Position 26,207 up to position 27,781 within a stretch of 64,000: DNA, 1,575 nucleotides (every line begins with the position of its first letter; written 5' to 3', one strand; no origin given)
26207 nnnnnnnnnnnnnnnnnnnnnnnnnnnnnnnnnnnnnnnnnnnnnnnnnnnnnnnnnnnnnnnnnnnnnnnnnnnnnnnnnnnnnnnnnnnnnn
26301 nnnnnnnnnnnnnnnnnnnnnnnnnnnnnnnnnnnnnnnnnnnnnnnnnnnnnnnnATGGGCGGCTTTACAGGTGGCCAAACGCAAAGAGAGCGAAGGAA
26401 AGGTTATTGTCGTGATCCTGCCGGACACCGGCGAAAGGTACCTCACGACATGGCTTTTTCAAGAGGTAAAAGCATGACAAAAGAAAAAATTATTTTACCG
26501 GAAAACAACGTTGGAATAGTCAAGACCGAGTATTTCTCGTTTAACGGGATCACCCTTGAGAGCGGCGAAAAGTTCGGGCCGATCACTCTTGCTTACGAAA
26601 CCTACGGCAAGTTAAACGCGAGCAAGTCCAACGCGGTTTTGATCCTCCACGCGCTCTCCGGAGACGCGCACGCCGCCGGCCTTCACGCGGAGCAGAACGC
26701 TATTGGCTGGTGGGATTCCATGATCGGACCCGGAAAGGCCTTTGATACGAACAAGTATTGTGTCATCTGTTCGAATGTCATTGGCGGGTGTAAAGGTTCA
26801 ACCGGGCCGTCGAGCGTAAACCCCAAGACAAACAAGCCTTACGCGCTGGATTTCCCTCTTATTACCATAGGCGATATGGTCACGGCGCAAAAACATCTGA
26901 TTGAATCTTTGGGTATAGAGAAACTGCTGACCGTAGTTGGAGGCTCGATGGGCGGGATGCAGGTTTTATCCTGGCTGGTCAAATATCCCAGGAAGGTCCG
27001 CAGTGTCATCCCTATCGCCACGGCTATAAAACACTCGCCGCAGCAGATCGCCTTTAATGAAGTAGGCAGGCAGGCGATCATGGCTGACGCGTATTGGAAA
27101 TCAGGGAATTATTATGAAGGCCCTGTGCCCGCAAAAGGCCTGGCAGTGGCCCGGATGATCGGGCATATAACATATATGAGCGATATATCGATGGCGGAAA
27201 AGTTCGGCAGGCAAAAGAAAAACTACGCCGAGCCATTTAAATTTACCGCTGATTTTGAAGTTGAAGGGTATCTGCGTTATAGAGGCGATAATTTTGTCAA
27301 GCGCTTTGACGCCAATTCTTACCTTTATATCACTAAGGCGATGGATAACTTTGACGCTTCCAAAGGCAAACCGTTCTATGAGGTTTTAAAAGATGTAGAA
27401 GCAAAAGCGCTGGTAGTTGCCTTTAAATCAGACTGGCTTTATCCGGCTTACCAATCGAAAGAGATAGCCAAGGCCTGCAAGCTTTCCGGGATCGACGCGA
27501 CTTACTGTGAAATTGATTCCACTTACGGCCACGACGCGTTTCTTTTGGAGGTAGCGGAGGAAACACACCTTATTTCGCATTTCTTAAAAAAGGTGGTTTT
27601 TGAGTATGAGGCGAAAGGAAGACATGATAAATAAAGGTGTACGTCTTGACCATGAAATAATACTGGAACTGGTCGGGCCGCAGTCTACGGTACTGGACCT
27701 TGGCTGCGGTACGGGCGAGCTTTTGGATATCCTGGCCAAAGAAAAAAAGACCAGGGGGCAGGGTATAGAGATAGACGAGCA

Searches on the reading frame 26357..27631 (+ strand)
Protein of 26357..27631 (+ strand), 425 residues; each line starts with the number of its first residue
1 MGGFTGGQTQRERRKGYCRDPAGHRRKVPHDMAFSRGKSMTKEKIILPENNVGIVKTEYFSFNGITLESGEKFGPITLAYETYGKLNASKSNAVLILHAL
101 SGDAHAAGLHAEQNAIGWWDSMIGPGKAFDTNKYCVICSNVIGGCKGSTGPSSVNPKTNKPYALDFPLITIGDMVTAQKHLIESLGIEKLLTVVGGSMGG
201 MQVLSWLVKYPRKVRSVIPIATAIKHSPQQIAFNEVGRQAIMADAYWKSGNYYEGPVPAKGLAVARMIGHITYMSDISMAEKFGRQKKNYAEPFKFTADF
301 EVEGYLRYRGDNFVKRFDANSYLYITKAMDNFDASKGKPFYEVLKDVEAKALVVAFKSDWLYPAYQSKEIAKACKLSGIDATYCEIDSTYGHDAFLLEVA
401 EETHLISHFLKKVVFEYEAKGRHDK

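Call 87: search_protein_families(library=pfam, proteins=[window:26357-27631:+], max_evalue=1e-8)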
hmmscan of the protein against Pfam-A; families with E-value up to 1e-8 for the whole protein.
window:26357-27631:+ (425 aa): 1 family
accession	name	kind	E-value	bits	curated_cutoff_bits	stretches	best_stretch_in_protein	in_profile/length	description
PF00561.26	Abhydrolase_1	-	1e-23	84.7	25.8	1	92-398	1-244/245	alpha/beta hydrolase fold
